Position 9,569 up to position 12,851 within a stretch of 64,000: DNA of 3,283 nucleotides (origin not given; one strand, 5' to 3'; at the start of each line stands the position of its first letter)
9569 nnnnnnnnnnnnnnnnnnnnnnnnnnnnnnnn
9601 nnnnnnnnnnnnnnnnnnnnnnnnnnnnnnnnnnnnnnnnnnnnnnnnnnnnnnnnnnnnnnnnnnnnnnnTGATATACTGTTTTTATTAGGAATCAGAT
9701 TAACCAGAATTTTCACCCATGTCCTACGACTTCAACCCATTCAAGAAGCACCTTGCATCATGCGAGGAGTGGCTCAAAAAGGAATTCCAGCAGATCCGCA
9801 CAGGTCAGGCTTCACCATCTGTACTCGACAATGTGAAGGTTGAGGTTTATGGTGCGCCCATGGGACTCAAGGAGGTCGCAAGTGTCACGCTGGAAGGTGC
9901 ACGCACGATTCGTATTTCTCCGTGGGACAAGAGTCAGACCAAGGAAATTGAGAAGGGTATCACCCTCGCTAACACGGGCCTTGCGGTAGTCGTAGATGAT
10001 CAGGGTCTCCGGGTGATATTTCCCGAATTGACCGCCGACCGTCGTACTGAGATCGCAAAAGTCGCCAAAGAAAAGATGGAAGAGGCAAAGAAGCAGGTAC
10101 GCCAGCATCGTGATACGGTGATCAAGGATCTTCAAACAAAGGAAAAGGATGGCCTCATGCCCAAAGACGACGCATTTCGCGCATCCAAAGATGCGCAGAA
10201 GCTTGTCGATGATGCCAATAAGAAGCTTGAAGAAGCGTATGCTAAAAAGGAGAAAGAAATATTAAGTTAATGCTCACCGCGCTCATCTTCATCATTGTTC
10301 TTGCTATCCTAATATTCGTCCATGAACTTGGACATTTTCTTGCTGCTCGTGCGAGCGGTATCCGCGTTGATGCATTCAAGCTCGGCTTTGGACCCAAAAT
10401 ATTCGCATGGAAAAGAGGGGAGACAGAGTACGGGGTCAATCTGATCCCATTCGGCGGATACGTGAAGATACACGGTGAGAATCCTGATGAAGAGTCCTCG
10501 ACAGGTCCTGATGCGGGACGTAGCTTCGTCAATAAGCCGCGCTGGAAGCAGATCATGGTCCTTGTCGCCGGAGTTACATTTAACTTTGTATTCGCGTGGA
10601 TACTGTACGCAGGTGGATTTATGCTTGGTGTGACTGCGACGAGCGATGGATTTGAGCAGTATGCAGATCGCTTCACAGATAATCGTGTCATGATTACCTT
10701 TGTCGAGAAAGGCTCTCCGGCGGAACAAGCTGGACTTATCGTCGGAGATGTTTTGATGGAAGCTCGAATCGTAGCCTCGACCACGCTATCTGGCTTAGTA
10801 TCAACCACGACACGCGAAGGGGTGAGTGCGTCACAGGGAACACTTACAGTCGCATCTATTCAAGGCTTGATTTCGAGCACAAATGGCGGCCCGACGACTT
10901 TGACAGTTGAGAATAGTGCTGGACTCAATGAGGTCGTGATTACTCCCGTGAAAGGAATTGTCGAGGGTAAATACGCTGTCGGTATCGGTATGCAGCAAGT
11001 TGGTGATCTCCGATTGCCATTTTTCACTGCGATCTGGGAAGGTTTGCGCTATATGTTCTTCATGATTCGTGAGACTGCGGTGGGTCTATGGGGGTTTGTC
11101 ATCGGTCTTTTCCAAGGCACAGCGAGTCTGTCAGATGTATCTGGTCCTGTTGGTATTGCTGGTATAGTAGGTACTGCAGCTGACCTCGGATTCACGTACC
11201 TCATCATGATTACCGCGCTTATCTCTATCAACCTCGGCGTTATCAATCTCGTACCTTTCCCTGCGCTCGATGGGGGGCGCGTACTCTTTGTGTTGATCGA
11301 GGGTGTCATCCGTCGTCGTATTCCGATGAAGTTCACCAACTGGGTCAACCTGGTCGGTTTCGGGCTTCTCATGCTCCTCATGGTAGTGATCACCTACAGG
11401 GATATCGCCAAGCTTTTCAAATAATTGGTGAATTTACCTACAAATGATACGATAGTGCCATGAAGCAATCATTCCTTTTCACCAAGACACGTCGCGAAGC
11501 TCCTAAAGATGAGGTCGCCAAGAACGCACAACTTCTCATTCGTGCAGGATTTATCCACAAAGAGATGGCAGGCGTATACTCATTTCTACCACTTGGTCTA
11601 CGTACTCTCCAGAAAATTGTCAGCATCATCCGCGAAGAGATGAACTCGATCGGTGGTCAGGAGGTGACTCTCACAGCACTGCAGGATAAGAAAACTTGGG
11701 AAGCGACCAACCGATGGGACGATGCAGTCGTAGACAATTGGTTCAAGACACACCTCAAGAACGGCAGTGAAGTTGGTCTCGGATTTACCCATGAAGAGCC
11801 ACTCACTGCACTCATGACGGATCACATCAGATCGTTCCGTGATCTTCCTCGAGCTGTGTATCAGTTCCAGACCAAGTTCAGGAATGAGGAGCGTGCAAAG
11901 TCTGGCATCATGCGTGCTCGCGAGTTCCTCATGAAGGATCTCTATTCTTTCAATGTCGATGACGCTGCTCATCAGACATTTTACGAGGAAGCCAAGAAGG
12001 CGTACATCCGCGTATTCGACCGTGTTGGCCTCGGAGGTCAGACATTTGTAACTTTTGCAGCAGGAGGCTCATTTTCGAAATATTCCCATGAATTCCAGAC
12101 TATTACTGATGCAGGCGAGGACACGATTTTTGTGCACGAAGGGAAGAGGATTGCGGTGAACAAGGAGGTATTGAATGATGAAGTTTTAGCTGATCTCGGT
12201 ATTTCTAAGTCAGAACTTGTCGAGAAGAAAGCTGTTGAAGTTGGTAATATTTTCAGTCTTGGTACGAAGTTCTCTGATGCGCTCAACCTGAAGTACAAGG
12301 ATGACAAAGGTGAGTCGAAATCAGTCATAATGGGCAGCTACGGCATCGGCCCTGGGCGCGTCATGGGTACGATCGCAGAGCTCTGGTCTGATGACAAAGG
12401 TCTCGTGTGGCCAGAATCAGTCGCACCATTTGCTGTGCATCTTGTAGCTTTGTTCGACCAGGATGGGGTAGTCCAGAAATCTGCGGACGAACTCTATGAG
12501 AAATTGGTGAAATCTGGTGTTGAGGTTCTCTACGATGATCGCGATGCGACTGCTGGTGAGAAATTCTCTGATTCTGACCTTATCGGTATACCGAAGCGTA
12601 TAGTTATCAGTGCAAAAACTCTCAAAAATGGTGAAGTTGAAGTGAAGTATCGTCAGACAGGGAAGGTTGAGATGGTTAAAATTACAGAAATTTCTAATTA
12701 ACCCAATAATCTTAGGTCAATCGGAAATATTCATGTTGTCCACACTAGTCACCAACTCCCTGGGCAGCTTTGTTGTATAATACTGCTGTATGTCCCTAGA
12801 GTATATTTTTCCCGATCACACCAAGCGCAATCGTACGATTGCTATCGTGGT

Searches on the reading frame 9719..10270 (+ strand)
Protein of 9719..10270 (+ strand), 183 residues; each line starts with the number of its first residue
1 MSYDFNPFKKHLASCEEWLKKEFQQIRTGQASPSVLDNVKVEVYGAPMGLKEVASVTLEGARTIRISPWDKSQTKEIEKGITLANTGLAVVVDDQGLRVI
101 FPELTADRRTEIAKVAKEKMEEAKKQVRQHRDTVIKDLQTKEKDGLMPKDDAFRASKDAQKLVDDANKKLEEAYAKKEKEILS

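Call 47: search_protein_families(library=pfam, proteins=[window:9719-10270:+], max_evalue=0.00001)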
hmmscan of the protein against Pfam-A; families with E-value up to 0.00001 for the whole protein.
window:9719-10270:+ (183 aa): 1 family
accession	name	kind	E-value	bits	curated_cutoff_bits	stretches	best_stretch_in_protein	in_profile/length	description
PF01765.24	RRF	-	7.8e-51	172.6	29.7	1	19-182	1-164/164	Ribosome recycling factor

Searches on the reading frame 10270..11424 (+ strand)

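Call 47: search_protein_families(library=pfam, proteins=[window:10270-11424:+], max_evalue=0.00001)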
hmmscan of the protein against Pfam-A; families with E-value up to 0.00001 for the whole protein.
window:10270-11424:+ (384 aa): 2 families
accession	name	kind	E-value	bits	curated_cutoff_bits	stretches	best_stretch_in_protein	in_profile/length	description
PF02163.28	Peptidase_M50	-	7.8e-61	205.7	27.2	1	7-370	2-221/221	Peptidase family M50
PF17820.7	PDZ_6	-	1e-06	28.8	27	0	142-162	2-22/54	PDZ domain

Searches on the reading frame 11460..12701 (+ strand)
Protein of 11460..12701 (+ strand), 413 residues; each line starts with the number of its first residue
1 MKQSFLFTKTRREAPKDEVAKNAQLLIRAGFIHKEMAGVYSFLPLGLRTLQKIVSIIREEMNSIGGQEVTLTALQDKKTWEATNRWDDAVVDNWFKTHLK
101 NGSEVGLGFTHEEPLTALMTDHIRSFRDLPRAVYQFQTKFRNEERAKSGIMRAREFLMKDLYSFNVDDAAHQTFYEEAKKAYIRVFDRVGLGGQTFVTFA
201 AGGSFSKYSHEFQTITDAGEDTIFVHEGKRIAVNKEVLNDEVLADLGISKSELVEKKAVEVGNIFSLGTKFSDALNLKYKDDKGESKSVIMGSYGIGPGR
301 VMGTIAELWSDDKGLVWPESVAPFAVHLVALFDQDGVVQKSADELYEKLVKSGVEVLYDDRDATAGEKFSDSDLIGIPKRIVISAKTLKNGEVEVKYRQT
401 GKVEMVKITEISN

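Call 47: search_protein_families(library=pfam, proteins=[window:11460-12701:+], max_evalue=0.00001)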
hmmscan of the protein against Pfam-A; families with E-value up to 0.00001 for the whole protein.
window:11460-12701:+ (413 aa): 2 families
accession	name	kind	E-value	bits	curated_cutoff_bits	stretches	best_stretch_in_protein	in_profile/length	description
PF00587.30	tRNA-synt_2b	-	2.7e-29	102.9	29.3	1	95-307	1-177/179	tRNA synthetase class II core domain (G, H, P, S and T)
PF03129.25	HGTP_anticodon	-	1.7e-17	63.8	21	1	334-411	10-87/94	Anticodon binding domain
